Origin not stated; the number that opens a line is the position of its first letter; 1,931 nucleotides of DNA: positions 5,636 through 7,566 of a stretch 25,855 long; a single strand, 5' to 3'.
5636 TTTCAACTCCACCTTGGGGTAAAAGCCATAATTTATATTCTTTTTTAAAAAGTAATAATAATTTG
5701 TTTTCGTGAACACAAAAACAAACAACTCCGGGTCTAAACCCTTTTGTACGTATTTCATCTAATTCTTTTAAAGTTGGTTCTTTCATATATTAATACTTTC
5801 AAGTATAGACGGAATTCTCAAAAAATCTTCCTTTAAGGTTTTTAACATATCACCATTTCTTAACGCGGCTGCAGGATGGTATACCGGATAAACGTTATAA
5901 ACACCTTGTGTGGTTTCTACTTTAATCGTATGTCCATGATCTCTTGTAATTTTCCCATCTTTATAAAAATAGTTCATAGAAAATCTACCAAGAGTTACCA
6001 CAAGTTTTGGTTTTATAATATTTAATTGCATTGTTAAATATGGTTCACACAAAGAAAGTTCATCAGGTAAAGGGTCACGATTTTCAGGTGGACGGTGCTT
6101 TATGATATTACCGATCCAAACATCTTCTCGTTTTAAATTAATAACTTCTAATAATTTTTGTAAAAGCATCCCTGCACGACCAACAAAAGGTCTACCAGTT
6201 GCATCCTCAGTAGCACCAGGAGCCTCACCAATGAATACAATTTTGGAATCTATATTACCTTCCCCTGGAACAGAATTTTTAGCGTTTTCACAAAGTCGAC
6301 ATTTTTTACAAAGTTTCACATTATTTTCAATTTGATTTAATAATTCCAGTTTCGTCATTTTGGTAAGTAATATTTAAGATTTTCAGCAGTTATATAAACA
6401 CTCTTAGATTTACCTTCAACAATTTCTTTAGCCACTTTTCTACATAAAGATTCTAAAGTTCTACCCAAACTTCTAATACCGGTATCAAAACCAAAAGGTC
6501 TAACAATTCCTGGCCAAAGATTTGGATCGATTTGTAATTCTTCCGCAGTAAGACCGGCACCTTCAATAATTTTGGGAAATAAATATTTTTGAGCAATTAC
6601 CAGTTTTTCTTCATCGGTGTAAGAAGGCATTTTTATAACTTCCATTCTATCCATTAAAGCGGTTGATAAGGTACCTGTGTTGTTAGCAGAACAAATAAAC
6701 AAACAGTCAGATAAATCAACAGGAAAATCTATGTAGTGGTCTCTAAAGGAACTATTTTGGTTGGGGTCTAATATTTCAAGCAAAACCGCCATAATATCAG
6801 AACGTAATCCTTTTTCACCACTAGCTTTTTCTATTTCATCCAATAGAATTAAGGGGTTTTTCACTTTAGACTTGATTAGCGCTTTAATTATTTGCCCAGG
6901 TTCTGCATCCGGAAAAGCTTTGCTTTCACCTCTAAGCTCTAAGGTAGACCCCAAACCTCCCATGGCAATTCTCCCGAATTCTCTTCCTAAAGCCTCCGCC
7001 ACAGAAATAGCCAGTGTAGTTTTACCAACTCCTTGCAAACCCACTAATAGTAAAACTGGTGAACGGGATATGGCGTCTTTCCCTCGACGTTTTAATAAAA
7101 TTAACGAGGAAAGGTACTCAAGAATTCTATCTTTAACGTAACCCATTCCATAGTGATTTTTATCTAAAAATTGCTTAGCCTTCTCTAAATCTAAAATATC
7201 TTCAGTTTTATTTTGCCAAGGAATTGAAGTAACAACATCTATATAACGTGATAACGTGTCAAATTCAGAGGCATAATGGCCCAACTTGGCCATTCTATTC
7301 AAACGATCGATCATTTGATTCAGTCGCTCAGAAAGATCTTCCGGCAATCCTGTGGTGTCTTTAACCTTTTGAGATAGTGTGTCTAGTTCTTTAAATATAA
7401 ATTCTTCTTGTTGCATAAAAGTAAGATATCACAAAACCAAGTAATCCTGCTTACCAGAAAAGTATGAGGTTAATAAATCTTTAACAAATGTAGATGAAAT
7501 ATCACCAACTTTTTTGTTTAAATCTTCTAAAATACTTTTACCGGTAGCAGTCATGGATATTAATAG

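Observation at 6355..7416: Stand-alone Lon AAA+ module with no protease domain and a rewritten pore loop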

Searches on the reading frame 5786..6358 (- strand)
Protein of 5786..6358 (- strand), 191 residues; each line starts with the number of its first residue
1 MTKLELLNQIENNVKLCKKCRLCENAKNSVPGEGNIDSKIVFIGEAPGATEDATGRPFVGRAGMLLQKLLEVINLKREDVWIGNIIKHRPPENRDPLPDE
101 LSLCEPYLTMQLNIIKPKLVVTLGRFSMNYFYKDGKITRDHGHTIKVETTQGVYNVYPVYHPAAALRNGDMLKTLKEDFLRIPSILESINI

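Call 3: search_protein_families(library=pfam, proteins=[window:5786-6358:-], max_evalue=0.01)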
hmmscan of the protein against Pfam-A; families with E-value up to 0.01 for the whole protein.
window:5786-6358:- (191 aa): 1 family
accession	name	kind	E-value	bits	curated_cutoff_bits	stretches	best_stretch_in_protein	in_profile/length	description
PF03167.25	UDG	-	1e-33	116.9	24.3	1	31-173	1-129/141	Uracil DNA glycosylase superfamily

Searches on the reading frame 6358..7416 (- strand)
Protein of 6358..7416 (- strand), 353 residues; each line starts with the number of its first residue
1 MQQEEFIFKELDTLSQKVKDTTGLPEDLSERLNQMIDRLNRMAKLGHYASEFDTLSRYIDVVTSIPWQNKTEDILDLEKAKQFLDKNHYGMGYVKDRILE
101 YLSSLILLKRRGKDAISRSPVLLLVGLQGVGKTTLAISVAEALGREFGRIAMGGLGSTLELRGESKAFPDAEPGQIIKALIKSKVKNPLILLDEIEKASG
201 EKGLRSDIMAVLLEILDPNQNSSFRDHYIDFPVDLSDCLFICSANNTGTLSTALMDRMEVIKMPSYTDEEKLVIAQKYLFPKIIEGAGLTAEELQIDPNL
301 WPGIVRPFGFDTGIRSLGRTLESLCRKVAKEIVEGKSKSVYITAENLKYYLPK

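Call 3: search_protein_families(library=pfam, proteins=[window:6358-7416:-], max_evalue=0.01)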
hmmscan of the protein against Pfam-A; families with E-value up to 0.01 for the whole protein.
window:6358-7416:- (353 aa): 10 families
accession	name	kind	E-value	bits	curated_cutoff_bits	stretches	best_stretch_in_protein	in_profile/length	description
PF00004.35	AAA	-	3.6e-18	66.7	21.2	1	122-261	1-126/131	ATPase family associated with various cellular activities (AAA)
PF22667.2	Lon_lid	-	1.8e-10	40.8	27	1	287-339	3-56/57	Lon protease AAA+ ATPase lid domain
PF07724.20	AAA_2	-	8e-08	32.9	27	1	122-248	6-127/166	AAA domain (Cdc48 subfamily)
PF07728.20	AAA_5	-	2.7e-05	24.6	22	1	122-258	2-139/139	AAA domain (dynein-related subfamily)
PF13173.12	AAA_14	-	3.6e-05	24.2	27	1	119-206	2-75/129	AAA domain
PF13191.12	AAA_16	-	0.00036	21.5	32.6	1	115-147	20-52/167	AAA ATPase domain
PF20720.3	nSTAND3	-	0.0057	16.8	27.2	0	112-141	10-39/155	Novel STAND NTPase 3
PF00448.28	SRP54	-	0.0074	16.4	22.7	0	121-146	3-28/196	SRP54-type protein, GTPase domain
PF13401.12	AAA_22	-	0.0081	16.9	27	0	120-201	6-60/130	AAA domain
PF13671.12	AAA_33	-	0.0098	16.6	27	0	121-144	1-24/143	AAA domain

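Call 4: search_protein_families(library=ncbifam, proteins=[window:6358-7416:-], max_evalue=0.01)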
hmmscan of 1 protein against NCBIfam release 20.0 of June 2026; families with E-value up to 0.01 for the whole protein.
window:6358-7416:- (353 aa): 12 families
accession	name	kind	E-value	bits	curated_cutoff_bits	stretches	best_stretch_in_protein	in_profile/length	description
TIGR00763.1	lon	equivalog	6.8e-99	332.4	608.05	1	11-339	254-571/795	endopeptidase La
NF008053.0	PRK10787.1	equivalog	3e-76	257.1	891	1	10-351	250-579/784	endopeptidase La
TIGR02639.1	ClpA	equivalog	6.3e-08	31.3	993.15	1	62-222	432-586/734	ATP-dependent Clp protease ATP-binding subunit ClpA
NF008263.0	PRK11034.1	equivalog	2.2e-05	22.5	1350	1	90-219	458-584/758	ATP-dependent Clp protease ATP-binding subunit ClpA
NF047784.1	MadB_ATPase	equivalog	0.00069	18.9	475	0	121-150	35-64/298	MadB family AAA-type ATPase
TIGR00959.1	ffh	equivalog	0.001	18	473.2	1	94-145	77-125/428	signal recognition particle protein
TIGR03499.1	FlhF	equivalog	0.0014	18.7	174.15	1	94-134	173-213/286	flagellar biosynthesis GTPase FlhF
TIGR02880.1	cbbX_cfxQ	equivalog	0.0015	17.8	459.25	1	80-145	16-84/284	CbbX protein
NF033606.1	heat_AAA_ClpK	exception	0.0017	16.2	1900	1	94-231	617-754/949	heat shock survival AAA family ATPase ClpK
TIGR03345.1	VI_ClpV1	equivalog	0.0036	15.6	884.95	0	31-143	510-620/852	type VI secretion system ATPase TssH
NF000868.0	PRK00080.1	equivalog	0.006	15.5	282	0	122-147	54-79/330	Holliday junction branch migration DNA helicase RuvB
TIGR00635.1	ruvB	equivalog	0.0087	15.1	299.05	0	122-148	33-59/305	Holliday junction branch migration DNA helicase RuvB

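Call 12: search_solved_structures(query=window:6358-7416:-, show_alignments=2, max_evalue=1e-10)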
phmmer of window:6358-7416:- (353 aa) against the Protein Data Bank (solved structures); distinct sequences matched with E-value up to 1e-10: 35.
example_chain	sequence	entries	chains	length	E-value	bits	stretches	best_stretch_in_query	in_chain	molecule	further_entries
3m6a_A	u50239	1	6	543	9.4e-76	258.1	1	10-351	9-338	ATP-dependent protease La 1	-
22ib_A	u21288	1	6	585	1.9e-72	247.3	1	35-351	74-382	Lon protease homolog, mitochondrial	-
7krz_A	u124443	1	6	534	1.9e-72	247.3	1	36-351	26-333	Lon protease homolog, mitochondrial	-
7ksm_A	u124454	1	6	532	2e-72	247.2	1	36-351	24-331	Lon protease homolog, mitochondrial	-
7ksl_C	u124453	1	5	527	2.1e-72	247.1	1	36-351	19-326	Lon protease homolog, mitochondrial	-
7ngf_A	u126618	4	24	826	3.2e-72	246.6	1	35-351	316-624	Lon protease homolog, mitochondrial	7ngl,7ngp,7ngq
7nfy_A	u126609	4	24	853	3.4e-72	246.4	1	35-351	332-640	Lon protease homolog, mitochondrial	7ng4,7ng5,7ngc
31ep_A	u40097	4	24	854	3.4e-72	246.4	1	35-351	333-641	Lon protease homolog, mitochondrial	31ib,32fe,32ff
9cc0_A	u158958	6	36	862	3.5e-72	246.4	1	35-351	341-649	Lon protease homolog, mitochondrial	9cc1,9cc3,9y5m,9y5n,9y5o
8om7_A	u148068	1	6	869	3.5e-72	246.4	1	35-351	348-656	Lon protease homolog, mitochondrial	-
8ovf_A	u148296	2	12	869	3.5e-72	246.4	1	35-351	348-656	Lon protease homolog, mitochondrial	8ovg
8oka_A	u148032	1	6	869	3.5e-72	246.4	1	35-351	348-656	Lon protease homolog, mitochondrial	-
8ojl_A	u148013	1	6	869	3.6e-72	246.4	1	35-351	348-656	Lon protease homolog, mitochondrial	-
7p09_A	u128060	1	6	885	3.7e-72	246.3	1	35-351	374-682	Lon protease homolog, mitochondrial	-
7p0m_A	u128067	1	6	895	3.8e-72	246.3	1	35-351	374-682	Lon protease homolog, mitochondrial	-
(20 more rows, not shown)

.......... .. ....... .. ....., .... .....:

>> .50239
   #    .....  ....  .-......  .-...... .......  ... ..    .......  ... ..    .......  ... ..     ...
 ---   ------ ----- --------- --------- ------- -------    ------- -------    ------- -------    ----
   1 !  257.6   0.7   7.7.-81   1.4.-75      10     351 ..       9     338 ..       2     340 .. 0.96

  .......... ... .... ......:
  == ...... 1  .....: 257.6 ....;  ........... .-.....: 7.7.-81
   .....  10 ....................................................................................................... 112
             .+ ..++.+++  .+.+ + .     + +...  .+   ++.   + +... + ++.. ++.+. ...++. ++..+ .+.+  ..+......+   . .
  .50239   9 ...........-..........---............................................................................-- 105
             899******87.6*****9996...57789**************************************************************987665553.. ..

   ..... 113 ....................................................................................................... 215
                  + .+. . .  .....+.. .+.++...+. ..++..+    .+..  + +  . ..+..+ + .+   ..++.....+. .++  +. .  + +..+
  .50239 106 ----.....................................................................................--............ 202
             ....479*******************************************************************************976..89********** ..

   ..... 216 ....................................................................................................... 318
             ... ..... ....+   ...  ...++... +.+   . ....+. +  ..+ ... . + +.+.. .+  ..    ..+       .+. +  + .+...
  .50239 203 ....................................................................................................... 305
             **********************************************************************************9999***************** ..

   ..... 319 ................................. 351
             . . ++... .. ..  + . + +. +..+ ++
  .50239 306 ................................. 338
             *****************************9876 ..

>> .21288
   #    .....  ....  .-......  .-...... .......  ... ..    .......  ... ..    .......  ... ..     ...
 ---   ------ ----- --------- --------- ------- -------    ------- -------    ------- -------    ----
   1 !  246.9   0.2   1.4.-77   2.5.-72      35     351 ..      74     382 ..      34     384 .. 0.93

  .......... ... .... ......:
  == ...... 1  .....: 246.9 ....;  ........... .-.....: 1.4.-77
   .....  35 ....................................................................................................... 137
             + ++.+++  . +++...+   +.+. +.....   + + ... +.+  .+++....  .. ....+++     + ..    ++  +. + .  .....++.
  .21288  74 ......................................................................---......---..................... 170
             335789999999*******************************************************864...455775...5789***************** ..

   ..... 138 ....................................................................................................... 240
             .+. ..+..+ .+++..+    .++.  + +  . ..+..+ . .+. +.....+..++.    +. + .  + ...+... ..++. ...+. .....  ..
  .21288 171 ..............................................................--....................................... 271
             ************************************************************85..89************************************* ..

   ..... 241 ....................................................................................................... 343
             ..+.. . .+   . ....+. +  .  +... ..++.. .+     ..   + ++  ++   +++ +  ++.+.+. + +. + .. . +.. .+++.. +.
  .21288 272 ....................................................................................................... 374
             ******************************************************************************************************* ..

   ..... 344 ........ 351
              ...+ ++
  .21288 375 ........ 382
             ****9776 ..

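Call 13: find_homologous_proteins(query=window:6358-7416:-, max_evalue=0.00001)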
Query window:6358-7416:- (353 aa): 5198 proteins with E <= 0.00001 among 8000 candidates; the best 120 are listed.
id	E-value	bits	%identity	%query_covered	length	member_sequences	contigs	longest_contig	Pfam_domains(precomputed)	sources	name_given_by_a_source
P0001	3.7e-228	774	100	100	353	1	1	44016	PF07724.21,PF00004.36,PF22667.3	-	-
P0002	2.2e-189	647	83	99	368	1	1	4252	PF07724.21,PF00004.36,PF22667.3,PF07728.21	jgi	-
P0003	4.0e-188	642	83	99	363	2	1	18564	PF07724.21,PF00004.36,PF22667.3,PF07728.21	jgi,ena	-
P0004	5.8e-186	635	81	100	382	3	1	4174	PF07724.21,PF00004.36,PF22667.3,PF07728.21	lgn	-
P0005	2.9e-185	633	80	99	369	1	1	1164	PF07724.21,PF00004.36,PF22667.3,PF07728.21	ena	-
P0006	3.2e-185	633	82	99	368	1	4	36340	PF07724.21,PF00004.36,PF22667.3,PF07728.21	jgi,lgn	-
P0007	4.9e-185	632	81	99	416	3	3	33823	PF07724.21,PF00004.36,PF22667.3,PF07728.21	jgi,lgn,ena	-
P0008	8.1e-184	628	79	99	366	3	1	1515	PF07724.21,PF00004.36,PF22667.3,PF07728.21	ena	-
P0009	1.3e-183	628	80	100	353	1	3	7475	PF13173.13,PF07724.21,PF00004.36,PF22667.3,PF07728.21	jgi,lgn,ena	-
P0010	2.7e-181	620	79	100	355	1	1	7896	PF07724.21,PF00004.36,PF22667.3,PF07728.21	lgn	-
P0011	7.1e-181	619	78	99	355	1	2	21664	PF07724.21,PF00004.36,PF22667.3,PF07728.21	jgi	jgi:ATP-dependent Lon protease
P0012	1.6e-180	617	79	100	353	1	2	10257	PF07724.21,PF00004.36,PF22667.3,PF07728.21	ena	-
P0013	2.0e-180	617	79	99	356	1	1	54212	PF07724.21,PF00004.36,PF22667.3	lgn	-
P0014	2.2e-179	614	79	100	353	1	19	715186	PF07724.21,PF00004.36,PF22667.3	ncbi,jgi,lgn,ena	-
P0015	3.6e-179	613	78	100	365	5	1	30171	PF07724.21,PF00004.36,PF22667.3,PF07728.21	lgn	-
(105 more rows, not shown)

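Call 22: search_protein_representatives(protein=window:6358-7416:-)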
Query: 353 residues. Proteins with E-value up to 0.001 (for the whole library): 19101; up to 1e-10: 11937; up to 1e-30: 3208. The best 150 are listed.
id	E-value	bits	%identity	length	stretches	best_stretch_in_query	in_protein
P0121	4.2e-143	492.7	40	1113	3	73-337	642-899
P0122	4.7e-138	476.1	82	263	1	91-353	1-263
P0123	5.1e-131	453.0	37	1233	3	46-328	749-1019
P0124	7.5e-130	449.2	36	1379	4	57-350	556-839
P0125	5.2e-127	439.8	40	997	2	18-351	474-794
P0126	2.0e-125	434.6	39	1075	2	39-351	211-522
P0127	5.2e-124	430.0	29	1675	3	27-334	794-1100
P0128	1.9e-123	428.2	41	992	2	51-353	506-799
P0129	6.7e-122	423.0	38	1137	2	24-351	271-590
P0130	1.5e-116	405.5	57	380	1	7-352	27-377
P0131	5.9e-116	403.5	36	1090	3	51-339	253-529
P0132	1.1e-115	402.6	35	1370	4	56-345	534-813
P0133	2.1e-114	398.4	36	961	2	11-334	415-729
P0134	2.4e-109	381.8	36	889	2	37-344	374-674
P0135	1.4e-108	379.2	53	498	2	111-352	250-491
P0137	2.9e-108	378.2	52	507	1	7-350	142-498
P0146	3.4e-99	348.4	50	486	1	19-351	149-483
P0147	7.2e-97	340.7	47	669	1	22-351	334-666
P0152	1.6e-88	313.3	46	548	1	21-350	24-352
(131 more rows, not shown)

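Call 50: search_protein_families(library=pfam, proteins=[P0152, P0147, P0137, P0146, P0121, P0124, P0125], max_evalue=0.0001)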
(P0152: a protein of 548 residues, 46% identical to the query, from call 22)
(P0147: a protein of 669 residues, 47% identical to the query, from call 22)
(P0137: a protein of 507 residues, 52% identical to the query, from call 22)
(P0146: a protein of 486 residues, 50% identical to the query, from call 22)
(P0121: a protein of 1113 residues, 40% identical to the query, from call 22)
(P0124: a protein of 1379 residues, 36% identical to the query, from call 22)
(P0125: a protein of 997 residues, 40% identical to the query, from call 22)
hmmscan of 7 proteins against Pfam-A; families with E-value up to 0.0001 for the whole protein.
P0152 (548 aa): 4 families
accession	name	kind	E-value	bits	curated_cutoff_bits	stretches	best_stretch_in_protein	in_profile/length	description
PF00004.35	AAA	-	2.2e-20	73.9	21.2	1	125-263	2-126/131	ATPase family associated with various cellular activities (AAA)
PF22667.2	Lon_lid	-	3e-11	43.2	27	1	289-338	3-52/57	Lon protease AAA+ ATPase lid domain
PF07724.20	AAA_2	-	4.8e-07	30.4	27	1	125-248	7-125/166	AAA domain (Cdc48 subfamily)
PF07728.20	AAA_5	-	9.7e-06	26.1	22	1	126-258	4-137/139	AAA domain (dynein-related subfamily)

P0147 (669 aa): 3 families
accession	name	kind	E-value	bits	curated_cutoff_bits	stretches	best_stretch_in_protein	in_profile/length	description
PF00004.35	AAA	-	1.1e-18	68.4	21.2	1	439-577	1-127/131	ATPase family associated with various cellular activities (AAA)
PF22667.2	Lon_lid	-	3.2e-09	36.7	27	1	601-653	2-55/57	Lon protease AAA+ ATPase lid domain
PF07728.20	AAA_5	-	7.6e-07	29.7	22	1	439-563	2-125/139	AAA domain (dynein-related subfamily)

P0137 (507 aa): 4 families
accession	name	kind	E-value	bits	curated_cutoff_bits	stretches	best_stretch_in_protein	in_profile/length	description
PF00004.35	AAA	-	1.1e-20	74.9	21.2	1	270-412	1-129/131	ATPase family associated with various cellular activities (AAA)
PF07724.20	AAA_2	-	5.3e-12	46.5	27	1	270-394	6-125/166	AAA domain (Cdc48 subfamily)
PF22667.2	Lon_lid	-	2e-08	34.2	27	1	433-484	1-52/57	Lon protease AAA+ ATPase lid domain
PF07728.20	AAA_5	-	8e-07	29.6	22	1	270-406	2-139/139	AAA domain (dynein-related subfamily)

P0146 (486 aa): 4 families
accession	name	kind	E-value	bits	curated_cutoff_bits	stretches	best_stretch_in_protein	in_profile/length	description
PF00004.35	AAA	-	1.2e-17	65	21.2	1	256-391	1-124/131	ATPase family associated with various cellular activities (AAA)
PF22667.2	Lon_lid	-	2.2e-11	43.7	27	1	417-470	1-55/57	Lon protease AAA+ ATPase lid domain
PF07728.20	AAA_5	-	3.2e-07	30.9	22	1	256-380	2-125/139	AAA domain (dynein-related subfamily)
PF07726.17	AAA_3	-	8.2e-05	22.9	27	0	260-346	6-88/131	ATPase family associated with various cellular activities (AAA)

P0121 (1113 aa): 43 families (the best 25 are shown)
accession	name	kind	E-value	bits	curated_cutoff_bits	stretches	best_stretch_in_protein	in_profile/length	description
PF00004.35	AAA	-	1.6e-70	236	21.2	3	685-823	1-126/131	ATPase family associated with various cellular activities (AAA)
PF05362.19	Lon_C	-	6.5e-50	170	21.1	1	904-1111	3-203/205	Lon protease (S16) C-terminal proteolytic domain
PF22667.2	Lon_lid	-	3.3e-34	116.8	27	3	283-331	4-52/57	Lon protease AAA+ ATPase lid domain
PF07728.20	AAA_5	-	4e-29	101.8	22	3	685-820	2-139/139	AAA domain (dynein-related subfamily)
PF05496.18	RuvB_N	-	5.8e-26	91.6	27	1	375-529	8-156/159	Holliday junction DNA helicase RuvB P-loop domain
PF07724.20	AAA_2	-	3.7e-18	66.5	27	0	124-244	8-128/166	AAA domain (Cdc48 subfamily)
PF13191.12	AAA_16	-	2.6e-17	64.2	32.6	0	116-156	21-62/167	AAA ATPase domain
PF13401.12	AAA_22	-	1.1e-16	61.8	27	0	681-765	4-97/130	AAA domain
PF13173.12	AAA_14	-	1.1e-16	61.4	27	0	682-832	2-127/129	AAA domain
PF24883.2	NPHP3_N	-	1.9e-15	57.9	24.8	0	677-709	17-49/164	Nephrocystin 3, N-terminal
PF20720.3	nSTAND3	-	1.6e-14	54.3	27.2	0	681-708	16-43/155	Novel STAND NTPase 3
PF00931.28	NB-ARC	-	6.1e-14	52.3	23.5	0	663-713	4-52/248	NB-ARC domain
PF08298.17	AAA_PrkA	-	8.6e-14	51.8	25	0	656-707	59-110/358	PrkA AAA domain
PF07726.17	AAA_3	-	7.7e-12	45.7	27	0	124-215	4-90/131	ATPase family associated with various cellular activities (AAA)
PF13238.12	AAA_18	-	1.2e-11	45.6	29.4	0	686-715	2-33/128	AAA domain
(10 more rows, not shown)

P0124 (1379 aa): 25 families
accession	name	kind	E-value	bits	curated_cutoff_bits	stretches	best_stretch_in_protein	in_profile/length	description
PF05362.19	Lon_C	-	1e-58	198.7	21.1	1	1160-1363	2-203/205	Lon protease (S16) C-terminal proteolytic domain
PF00004.35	AAA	-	5e-43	147.1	21.2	3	615-749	1-127/131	ATPase family associated with various cellular activities (AAA)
PF22667.2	Lon_lid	-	7.7e-34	115.6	27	3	773-821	2-50/57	Lon protease AAA+ ATPase lid domain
PF07728.20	AAA_5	-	1.5e-29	103.2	22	3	615-745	2-139/139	AAA domain (dynein-related subfamily)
PF13401.12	AAA_22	-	7.3e-13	49.4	27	0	614-695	7-100/130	AAA domain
PF13191.12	AAA_16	-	1.3e-11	45.7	32.6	0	946-980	23-57/167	AAA ATPase domain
PF01695.23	IstB_IS21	-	9.6e-11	42.1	24.1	0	614-704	94-180/238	IstB-like ATP binding protein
PF05496.18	RuvB_N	-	8.1e-10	39.1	27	0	614-654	35-75/159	Holliday junction DNA helicase RuvB P-loop domain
PF13521.12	AAA_28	-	8.5e-10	39.5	27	0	248-273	3-28/164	AAA domain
PF13238.12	AAA_18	-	1.3e-09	39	29.4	0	951-978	2-31/128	AAA domain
PF13541.12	ChlI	-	2.2e-09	37.7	27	1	1205-1332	1-121/121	Subunit ChlI of Mg-chelatase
PF20720.3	nSTAND3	-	2e-08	34.6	27.2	0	950-972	20-42/155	Novel STAND NTPase 3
PF06068.19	TIP49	-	5.5e-08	32.8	23.8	0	249-272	55-78/347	TIP49 P-loop domain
PF00005.33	ABC_tran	-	6.5e-08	33.7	25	0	950-970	14-34/137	ABC transporter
PF05729.18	NACHT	-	7.9e-08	32.7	26.7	0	950-975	3-28/167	NACHT domain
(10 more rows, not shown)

P0125 (997 aa): 26 families (the best 25 are shown)
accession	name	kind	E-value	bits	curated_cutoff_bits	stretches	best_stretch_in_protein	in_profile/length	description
PF05362.19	Lon_C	-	3.5e-68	229.7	21.1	1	788-990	5-203/205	Lon protease (S16) C-terminal proteolytic domain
PF00004.35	AAA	-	1.1e-53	181.6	21.2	2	200-339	1-128/131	ATPase family associated with various cellular activities (AAA)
PF22667.2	Lon_lid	-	2.5e-29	101.1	27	2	729-780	1-52/57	Lon protease AAA+ ATPase lid domain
PF07728.20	AAA_5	-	1e-17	64.8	22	2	200-334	2-139/139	AAA domain (dynein-related subfamily)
PF13401.12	AAA_22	-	2.7e-12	47.6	27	0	195-281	3-97/130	AAA domain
PF13541.12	ChlI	-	4.4e-11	43.2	27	1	833-960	1-121/121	Subunit ChlI of Mg-chelatase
PF07724.20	AAA_2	-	6.6e-11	43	27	0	201-321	7-124/166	AAA domain (Cdc48 subfamily)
PF20720.3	nSTAND3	-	8.1e-11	42.3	27.2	0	195-223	15-43/155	Novel STAND NTPase 3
PF05496.18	RuvB_N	-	1e-10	42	27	0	539-601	8-69/159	Holliday junction DNA helicase RuvB P-loop domain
PF13191.12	AAA_16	-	6.3e-10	40.2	32.6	0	561-599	22-52/167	AAA ATPase domain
PF13173.12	AAA_14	-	6.5e-09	36.3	27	0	197-276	2-74/129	AAA domain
PF24883.2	NPHP3_N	-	3.3e-08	34.3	24.8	0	559-590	15-47/164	Nephrocystin 3, N-terminal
PF01443.25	Viral_helicase1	-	6.2e-08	33.2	21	0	571-646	4-73/228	Viral superfamily 1 RNA helicase core domain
PF03193.22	RsgA_GTPase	-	2.8e-07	31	30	0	531-596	72-137/174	RsgA GTPase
PF07726.17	AAA_3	-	3.7e-07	30.5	27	0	570-664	4-90/131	ATPase family associated with various cellular activities (AAA)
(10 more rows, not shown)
